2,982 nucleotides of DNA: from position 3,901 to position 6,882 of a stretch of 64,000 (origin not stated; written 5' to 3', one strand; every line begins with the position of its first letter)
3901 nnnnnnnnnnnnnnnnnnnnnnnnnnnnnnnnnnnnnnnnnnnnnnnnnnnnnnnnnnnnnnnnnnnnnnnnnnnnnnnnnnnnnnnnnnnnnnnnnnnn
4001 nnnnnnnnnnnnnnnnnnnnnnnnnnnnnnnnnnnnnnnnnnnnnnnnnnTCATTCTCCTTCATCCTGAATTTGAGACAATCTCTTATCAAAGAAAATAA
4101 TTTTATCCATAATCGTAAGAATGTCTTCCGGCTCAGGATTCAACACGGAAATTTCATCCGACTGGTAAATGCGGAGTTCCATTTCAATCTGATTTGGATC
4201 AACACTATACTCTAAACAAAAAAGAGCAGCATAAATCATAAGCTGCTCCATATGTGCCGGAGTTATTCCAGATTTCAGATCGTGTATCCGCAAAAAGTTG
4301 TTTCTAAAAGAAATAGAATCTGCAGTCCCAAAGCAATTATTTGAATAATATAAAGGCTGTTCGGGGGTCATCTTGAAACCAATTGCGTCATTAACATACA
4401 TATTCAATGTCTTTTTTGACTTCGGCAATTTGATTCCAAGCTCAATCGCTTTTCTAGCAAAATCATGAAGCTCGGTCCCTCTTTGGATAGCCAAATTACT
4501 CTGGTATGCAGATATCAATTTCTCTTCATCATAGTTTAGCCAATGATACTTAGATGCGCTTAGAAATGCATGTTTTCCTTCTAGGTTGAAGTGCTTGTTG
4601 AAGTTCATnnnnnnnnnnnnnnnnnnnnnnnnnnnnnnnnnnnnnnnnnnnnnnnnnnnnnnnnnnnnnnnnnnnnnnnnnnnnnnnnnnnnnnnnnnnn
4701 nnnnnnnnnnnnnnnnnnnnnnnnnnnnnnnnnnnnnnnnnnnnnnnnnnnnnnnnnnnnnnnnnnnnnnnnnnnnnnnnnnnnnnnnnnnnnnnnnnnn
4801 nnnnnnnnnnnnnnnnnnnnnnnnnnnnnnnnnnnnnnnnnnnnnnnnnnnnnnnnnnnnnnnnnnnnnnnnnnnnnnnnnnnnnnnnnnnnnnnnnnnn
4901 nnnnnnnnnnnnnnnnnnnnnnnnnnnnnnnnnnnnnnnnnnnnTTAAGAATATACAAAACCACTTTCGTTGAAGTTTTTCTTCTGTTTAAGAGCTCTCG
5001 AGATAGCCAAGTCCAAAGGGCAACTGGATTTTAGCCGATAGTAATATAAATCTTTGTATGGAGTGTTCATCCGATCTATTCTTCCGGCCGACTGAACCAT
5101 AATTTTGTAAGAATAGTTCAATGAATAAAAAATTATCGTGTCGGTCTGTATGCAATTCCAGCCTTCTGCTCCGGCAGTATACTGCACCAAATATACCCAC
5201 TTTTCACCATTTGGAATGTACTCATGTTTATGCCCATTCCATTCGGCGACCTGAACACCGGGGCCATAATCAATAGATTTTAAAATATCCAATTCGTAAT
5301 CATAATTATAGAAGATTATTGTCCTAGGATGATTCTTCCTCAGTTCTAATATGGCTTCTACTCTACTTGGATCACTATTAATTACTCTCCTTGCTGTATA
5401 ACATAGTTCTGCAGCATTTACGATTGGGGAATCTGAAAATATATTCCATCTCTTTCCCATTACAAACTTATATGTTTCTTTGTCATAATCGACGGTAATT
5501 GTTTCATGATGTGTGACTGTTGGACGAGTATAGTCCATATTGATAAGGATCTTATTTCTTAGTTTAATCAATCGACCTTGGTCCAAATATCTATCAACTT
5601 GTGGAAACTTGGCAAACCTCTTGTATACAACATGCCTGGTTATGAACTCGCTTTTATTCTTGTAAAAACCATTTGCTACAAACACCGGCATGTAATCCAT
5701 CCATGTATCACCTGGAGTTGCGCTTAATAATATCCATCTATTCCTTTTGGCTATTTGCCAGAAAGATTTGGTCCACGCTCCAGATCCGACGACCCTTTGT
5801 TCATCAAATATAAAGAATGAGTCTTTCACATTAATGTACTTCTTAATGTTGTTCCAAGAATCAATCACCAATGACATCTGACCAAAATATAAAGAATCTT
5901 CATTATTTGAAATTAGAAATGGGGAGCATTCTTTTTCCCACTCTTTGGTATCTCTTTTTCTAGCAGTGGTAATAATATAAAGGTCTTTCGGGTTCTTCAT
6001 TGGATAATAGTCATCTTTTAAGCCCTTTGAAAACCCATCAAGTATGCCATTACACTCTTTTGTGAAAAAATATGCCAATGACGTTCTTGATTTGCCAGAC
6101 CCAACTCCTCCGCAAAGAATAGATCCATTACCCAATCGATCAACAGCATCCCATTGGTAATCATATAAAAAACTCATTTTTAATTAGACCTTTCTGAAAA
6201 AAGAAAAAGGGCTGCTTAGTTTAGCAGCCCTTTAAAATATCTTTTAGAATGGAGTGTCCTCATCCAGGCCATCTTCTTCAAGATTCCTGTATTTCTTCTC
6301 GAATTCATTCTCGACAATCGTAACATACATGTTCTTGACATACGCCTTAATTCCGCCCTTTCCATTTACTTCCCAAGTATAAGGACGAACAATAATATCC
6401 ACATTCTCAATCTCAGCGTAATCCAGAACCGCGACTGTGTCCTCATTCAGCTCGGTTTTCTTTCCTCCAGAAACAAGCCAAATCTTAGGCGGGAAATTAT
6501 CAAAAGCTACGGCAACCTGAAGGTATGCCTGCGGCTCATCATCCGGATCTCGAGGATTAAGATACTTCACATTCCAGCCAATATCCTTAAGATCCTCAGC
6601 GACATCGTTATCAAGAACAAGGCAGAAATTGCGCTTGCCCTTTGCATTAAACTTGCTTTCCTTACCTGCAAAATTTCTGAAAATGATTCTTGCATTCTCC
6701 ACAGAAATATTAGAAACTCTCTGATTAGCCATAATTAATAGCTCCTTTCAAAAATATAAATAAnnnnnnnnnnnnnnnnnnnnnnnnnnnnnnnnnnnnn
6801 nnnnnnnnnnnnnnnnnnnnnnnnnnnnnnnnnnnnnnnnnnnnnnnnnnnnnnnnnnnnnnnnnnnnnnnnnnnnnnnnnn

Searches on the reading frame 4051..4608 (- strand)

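Call 39: search_protein_families(library=phrogs, proteins=[window:4051-4608:-], max_evalue=0.00001)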
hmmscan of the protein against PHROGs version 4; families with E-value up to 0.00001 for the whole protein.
window:4051-4608:- (185 aa): 2 families
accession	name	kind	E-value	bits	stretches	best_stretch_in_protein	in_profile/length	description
phrog_3953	-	DNA, RNA and nucleotide metabolism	6.1e-81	271.6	1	1-182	1-182/186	exonuclease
phrog_69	-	DNA, RNA and nucleotide metabolism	2.3e-10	41.1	1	38-149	118-265/501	exonuclease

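Call 40: search_protein_families(library=pfam, proteins=[window:4051-4608:-], max_evalue=0.001)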
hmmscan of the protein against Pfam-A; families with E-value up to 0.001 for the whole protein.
window:4051-4608:- (185 aa): 1 family
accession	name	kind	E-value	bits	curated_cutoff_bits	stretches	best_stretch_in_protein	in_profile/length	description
PF10926.14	DUF2800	-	3.3e-06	27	21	1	88-149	114-179/368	Protein of unknown function (DUF2800)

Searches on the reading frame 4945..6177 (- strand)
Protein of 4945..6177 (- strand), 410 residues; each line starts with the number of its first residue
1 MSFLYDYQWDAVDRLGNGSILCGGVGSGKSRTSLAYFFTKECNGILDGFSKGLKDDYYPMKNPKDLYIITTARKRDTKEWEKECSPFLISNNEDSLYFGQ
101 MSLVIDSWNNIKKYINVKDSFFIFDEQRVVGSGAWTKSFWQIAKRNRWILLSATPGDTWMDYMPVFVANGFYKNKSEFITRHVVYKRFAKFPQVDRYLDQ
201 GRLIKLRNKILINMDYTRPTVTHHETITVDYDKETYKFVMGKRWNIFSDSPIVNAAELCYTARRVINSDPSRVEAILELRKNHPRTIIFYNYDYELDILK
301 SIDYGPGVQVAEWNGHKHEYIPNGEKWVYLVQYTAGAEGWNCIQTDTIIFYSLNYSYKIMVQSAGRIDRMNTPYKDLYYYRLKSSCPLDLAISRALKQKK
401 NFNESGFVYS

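Call 39: search_protein_families(library=phrogs, proteins=[window:4945-6177:-], max_evalue=0.00001)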
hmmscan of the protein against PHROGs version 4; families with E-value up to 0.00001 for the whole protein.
window:4945-6177:- (410 aa): 1 family
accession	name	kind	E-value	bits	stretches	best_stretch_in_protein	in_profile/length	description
phrog_62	-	DNA, RNA and nucleotide metabolism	1.5e-56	192.7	1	4-404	697-1130/1881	DNA helicase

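Call 40: search_protein_families(library=pfam, proteins=[window:4945-6177:-], max_evalue=0.001)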
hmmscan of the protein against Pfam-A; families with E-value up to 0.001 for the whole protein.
window:4945-6177:- (410 aa): 1 family
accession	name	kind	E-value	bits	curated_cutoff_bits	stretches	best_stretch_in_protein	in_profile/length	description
PF00271.37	Helicase_C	-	3.9e-06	27.5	23.5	1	275-370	5-109/110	Helicase conserved C-terminal domain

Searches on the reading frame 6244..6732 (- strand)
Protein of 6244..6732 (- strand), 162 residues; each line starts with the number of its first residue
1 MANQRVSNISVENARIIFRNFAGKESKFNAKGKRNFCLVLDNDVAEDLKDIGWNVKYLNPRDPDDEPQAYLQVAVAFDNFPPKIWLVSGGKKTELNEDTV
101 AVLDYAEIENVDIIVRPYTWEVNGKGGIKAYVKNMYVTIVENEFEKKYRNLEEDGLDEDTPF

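Call 39: search_protein_families(library=phrogs, proteins=[window:6244-6732:-], max_evalue=0.00001)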
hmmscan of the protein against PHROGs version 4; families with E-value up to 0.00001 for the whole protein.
window:6244-6732:- (162 aa): 2 families
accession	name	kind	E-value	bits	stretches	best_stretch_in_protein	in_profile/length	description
phrog_4787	-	DNA, RNA and nucleotide metabolism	1.9e-63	213.9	1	1-156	3-159/163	single strand annealing protein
phrog_16939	-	unknown function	2.7e-46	159.2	1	7-159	136-291/330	-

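Call 40: search_protein_families(library=pfam, proteins=[window:6244-6732:-], max_evalue=0.001)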
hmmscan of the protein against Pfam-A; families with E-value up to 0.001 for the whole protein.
window:6244-6732:- (162 aa): 1 family
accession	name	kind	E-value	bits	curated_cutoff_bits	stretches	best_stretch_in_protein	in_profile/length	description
PF24083.1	Phage_ssDNA_bind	-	5.2e-60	202.6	27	1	3-152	6-160/193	Putative phage ssDNA-binding domain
